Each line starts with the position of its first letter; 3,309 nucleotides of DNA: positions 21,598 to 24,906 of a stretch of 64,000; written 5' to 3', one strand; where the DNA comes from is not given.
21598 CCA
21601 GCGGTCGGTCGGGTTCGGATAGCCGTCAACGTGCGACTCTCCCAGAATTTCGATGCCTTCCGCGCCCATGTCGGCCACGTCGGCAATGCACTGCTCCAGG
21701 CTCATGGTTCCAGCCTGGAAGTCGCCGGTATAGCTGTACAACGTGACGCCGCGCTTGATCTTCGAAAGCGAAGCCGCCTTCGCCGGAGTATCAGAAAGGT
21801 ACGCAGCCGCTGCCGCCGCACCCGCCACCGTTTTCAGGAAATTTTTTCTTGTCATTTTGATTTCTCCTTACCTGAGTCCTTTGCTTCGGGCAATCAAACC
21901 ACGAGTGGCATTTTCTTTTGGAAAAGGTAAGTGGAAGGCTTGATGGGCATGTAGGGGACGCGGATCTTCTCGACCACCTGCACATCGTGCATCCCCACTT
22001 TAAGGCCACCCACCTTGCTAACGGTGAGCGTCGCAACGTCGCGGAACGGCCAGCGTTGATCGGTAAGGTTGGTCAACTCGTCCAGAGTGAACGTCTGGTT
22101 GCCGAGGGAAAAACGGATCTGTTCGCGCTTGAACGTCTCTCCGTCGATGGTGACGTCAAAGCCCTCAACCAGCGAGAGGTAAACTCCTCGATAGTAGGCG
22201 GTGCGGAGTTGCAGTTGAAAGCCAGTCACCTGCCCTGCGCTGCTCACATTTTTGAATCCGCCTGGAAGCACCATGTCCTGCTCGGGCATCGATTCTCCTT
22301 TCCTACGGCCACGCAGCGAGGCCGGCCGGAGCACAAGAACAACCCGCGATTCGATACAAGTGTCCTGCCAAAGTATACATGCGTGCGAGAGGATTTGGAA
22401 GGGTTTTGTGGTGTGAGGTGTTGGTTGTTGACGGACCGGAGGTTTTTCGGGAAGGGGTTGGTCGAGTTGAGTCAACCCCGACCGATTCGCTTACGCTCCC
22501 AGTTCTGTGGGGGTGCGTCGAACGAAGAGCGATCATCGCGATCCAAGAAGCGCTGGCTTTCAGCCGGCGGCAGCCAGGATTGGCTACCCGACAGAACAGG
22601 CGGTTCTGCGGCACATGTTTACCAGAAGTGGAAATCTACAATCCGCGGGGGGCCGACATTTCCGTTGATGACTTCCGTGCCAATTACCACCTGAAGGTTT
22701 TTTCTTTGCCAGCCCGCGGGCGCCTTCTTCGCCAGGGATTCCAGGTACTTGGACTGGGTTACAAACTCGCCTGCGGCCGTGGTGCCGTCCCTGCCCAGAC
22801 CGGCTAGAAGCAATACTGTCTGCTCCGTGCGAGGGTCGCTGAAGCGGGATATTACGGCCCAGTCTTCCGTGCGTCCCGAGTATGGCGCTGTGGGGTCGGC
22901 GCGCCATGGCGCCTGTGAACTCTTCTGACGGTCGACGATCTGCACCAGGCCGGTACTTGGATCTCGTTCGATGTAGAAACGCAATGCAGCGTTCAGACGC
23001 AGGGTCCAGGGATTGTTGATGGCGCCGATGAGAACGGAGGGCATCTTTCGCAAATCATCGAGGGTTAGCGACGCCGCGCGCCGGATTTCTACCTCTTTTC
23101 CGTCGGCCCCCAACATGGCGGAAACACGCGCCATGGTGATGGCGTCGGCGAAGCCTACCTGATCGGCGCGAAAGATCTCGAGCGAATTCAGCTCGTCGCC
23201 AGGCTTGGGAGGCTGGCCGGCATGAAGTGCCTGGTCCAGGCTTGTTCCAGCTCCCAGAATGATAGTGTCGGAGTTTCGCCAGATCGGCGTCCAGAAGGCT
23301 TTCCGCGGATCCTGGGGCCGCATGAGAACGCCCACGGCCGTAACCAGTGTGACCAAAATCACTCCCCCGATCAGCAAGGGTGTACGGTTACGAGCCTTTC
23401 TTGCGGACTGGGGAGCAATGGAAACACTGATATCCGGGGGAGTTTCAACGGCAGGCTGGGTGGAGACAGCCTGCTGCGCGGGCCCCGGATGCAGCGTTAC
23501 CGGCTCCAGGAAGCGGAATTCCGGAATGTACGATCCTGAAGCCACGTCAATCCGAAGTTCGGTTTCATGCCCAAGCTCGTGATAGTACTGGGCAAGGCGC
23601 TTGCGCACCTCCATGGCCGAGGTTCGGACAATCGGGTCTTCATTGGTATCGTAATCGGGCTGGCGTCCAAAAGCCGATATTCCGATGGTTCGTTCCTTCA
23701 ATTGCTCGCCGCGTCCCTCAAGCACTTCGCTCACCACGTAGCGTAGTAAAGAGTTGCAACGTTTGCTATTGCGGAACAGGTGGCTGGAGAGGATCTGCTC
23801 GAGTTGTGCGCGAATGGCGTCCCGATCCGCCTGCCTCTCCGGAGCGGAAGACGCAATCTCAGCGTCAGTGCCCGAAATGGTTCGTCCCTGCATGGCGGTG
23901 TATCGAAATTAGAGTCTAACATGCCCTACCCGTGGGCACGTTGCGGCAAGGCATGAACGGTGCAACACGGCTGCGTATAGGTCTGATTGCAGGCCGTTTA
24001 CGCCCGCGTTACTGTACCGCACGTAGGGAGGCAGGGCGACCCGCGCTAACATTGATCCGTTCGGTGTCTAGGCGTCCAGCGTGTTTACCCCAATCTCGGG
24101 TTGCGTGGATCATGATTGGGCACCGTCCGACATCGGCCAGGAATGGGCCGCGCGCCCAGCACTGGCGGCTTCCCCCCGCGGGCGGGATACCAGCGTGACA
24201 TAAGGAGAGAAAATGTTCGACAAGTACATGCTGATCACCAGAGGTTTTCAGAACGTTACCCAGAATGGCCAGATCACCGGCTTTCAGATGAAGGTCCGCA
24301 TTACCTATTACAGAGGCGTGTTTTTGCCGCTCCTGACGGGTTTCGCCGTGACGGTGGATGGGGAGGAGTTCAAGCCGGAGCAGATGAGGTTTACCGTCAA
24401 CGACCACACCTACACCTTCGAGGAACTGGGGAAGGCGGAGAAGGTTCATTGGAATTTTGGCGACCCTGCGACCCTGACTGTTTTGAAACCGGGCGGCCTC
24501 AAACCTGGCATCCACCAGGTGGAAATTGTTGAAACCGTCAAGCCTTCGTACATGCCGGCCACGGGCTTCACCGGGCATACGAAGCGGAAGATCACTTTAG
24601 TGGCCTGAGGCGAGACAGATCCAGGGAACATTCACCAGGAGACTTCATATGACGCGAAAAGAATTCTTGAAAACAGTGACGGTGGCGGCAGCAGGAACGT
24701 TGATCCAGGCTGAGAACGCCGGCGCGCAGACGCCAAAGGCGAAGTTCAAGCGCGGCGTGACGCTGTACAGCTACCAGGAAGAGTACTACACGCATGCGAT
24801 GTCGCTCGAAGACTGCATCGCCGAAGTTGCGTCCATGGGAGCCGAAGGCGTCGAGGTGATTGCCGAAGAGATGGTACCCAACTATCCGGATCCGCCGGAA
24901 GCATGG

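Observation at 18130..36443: Exactly one partner per pair has a Tat-type signal, and the signal swaps subunit between cassettes (hitchhiker export); all eight alpha signals use T-R-K instead of R-R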

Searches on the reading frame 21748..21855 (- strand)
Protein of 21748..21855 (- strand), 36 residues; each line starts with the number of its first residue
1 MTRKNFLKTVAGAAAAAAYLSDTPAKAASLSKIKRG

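Call 47: search_protein_families(library=ncbifam, proteins=[window:21748-21855:-], max_evalue=10)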
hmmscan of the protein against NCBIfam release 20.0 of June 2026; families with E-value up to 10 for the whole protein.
seq(36 aa): 2 families
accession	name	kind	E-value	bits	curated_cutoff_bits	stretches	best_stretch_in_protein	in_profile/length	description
TIGR02811.1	formate_TAT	hypoth_equivalog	0.0091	16.3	48.45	1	1-27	9-35/66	formate dehydrogenase region TAT target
NF038009.1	TatB_1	subfamily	0.049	13.9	100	1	1-21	14-34/70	twin-arginine translocation system-associated protein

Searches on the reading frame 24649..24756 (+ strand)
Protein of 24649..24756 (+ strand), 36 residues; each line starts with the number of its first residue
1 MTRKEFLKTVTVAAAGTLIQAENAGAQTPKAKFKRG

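Call 47: search_protein_families(library=ncbifam, proteins=[window:24649-24756:+], max_evalue=10)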
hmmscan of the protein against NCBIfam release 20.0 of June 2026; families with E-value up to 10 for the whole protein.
seq(36 aa): 4 families
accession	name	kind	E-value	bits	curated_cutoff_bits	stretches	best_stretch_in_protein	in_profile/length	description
NF038009.1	TatB_1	subfamily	0.045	14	100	1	1-15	14-28/70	twin-arginine translocation system-associated protein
NF006912.0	PRK09400.2-3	equivalog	0.061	13.2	126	1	2-19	35-52/69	preprotein translocase subunit SecE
TIGR02811.1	formate_TAT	hypoth_equivalog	0.089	13.1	48.45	1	1-21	9-29/66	formate dehydrogenase region TAT target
NF038296.1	HisXaaSer_A2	equivalog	0.15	13.1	48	1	1-30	1-30/96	His-Xaa-Ser repeat protein HxsA2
